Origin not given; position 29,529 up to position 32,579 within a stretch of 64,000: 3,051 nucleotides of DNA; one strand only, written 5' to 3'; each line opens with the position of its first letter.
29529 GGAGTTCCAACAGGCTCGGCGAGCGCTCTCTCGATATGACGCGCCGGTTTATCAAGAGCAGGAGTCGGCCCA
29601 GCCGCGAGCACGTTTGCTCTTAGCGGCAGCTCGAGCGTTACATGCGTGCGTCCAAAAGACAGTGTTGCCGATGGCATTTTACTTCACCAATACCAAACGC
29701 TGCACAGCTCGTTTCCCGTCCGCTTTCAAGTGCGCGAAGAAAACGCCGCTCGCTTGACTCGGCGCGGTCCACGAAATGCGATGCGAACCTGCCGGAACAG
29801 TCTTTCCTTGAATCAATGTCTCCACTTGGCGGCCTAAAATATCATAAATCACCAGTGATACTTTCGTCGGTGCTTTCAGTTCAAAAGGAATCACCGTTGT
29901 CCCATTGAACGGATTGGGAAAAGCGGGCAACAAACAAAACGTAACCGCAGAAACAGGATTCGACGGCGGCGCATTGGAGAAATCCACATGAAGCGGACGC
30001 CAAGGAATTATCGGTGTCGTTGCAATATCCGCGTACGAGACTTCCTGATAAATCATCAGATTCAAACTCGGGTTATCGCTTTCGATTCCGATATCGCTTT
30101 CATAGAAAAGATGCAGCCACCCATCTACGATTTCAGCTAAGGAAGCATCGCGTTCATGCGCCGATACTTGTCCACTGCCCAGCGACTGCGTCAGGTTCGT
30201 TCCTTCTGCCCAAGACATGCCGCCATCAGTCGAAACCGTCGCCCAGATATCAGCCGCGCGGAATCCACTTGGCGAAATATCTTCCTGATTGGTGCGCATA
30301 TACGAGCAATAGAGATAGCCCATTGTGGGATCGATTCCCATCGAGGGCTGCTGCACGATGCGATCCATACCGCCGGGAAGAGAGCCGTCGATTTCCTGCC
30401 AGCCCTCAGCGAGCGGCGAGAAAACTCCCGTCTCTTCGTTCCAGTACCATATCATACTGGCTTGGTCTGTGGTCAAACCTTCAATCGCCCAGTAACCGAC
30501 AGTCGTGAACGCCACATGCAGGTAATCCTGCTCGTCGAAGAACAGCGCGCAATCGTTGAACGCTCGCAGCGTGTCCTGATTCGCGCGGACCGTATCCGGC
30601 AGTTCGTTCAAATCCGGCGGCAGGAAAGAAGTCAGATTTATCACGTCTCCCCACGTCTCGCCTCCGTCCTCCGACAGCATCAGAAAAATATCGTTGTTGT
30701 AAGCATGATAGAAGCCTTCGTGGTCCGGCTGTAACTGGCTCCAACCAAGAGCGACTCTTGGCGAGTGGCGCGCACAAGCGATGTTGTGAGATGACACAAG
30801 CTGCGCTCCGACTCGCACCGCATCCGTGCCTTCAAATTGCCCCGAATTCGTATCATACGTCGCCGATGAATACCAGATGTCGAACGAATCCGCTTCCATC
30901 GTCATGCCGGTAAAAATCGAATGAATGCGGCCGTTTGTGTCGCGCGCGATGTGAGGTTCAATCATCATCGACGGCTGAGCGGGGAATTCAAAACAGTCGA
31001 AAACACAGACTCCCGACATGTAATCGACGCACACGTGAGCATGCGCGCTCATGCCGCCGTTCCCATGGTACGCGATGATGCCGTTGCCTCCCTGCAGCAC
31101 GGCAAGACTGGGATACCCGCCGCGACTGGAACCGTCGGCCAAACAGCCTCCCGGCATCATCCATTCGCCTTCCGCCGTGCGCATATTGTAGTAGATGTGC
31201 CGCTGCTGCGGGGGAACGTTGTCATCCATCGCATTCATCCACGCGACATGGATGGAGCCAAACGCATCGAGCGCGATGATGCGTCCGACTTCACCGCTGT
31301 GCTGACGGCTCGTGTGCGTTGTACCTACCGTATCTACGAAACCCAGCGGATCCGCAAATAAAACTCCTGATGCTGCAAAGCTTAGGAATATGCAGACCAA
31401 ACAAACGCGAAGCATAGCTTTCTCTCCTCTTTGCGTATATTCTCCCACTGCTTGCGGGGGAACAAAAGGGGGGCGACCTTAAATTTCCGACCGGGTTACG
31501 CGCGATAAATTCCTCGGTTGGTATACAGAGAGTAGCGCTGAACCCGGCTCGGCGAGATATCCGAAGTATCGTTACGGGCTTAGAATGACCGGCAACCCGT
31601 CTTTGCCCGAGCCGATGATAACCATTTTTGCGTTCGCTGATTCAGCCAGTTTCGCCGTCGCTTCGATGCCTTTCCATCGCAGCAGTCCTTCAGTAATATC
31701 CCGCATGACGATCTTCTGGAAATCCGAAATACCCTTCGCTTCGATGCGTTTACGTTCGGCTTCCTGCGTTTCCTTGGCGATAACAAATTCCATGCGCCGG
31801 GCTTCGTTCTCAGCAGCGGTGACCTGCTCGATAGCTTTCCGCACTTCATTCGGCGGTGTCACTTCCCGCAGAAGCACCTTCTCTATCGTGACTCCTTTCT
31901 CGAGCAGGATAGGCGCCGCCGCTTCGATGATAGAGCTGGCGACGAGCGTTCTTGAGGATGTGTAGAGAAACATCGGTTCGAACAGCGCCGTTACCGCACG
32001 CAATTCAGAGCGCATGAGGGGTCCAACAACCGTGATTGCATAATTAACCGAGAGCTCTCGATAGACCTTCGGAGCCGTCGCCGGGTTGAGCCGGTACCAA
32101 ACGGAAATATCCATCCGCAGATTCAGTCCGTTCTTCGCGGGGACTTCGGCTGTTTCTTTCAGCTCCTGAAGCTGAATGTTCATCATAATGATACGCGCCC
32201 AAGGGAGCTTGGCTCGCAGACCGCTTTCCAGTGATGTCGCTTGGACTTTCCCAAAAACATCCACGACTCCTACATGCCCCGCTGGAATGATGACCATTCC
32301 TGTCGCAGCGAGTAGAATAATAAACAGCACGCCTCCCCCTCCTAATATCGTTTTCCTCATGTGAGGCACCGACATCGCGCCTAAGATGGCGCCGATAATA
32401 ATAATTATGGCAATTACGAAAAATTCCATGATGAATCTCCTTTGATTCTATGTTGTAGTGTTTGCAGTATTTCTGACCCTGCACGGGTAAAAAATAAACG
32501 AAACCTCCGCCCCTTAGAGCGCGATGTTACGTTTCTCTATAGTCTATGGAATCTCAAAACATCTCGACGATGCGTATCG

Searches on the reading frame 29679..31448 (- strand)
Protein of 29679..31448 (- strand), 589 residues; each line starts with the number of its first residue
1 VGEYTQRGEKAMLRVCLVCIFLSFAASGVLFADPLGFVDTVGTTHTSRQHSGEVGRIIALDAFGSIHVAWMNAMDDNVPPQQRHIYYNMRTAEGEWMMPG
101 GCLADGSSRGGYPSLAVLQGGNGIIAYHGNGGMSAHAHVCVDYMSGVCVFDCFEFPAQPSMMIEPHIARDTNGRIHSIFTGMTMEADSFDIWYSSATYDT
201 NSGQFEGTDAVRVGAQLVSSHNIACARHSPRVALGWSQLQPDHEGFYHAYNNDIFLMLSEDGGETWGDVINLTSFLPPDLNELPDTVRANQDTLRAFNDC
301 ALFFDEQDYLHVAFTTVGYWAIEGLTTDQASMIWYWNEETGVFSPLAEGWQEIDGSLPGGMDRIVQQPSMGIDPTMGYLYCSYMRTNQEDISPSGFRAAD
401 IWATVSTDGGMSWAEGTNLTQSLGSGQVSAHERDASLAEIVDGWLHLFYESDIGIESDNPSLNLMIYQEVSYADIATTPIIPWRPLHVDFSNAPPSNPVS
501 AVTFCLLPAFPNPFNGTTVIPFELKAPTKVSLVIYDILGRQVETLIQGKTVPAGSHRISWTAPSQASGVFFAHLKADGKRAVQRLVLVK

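Call 34: search_protein_families(library=pfam, proteins=[window:29679-31448:-], max_evalue=0.00001)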
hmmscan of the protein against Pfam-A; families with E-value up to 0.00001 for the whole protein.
window:29679-31448:- (589 aa): 0 families

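Call 61: search_protein_families(library=pfam, proteins=[window:29679-31448:-], max_evalue=0.0001)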
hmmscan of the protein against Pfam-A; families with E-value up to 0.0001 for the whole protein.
window:29679-31448:- (589 aa): 1 family
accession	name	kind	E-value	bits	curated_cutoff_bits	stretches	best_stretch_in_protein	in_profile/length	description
PF18962.6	Por_Secre_tail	-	1e-05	26.1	27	1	510-586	2-74/75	Secretion system C-terminal sorting domain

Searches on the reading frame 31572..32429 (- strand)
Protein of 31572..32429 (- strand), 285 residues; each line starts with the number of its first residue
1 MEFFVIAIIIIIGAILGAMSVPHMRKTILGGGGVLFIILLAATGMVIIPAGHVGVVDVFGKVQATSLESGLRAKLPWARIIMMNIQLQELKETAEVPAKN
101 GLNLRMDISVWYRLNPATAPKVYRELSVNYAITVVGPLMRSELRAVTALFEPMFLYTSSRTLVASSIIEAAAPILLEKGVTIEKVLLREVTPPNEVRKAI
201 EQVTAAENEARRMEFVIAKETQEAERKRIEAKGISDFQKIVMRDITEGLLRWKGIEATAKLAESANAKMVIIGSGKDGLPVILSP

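Call 34: search_protein_families(library=pfam, proteins=[window:31572-32429:-], max_evalue=0.00001)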
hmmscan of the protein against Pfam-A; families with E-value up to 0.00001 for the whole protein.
window:31572-32429:- (285 aa): 1 family
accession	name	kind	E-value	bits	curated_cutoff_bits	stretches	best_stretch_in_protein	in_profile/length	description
PF01145.31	Band_7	-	1.1e-29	104.2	23.6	1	47-224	2-176/176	SPFH domain / Band 7 family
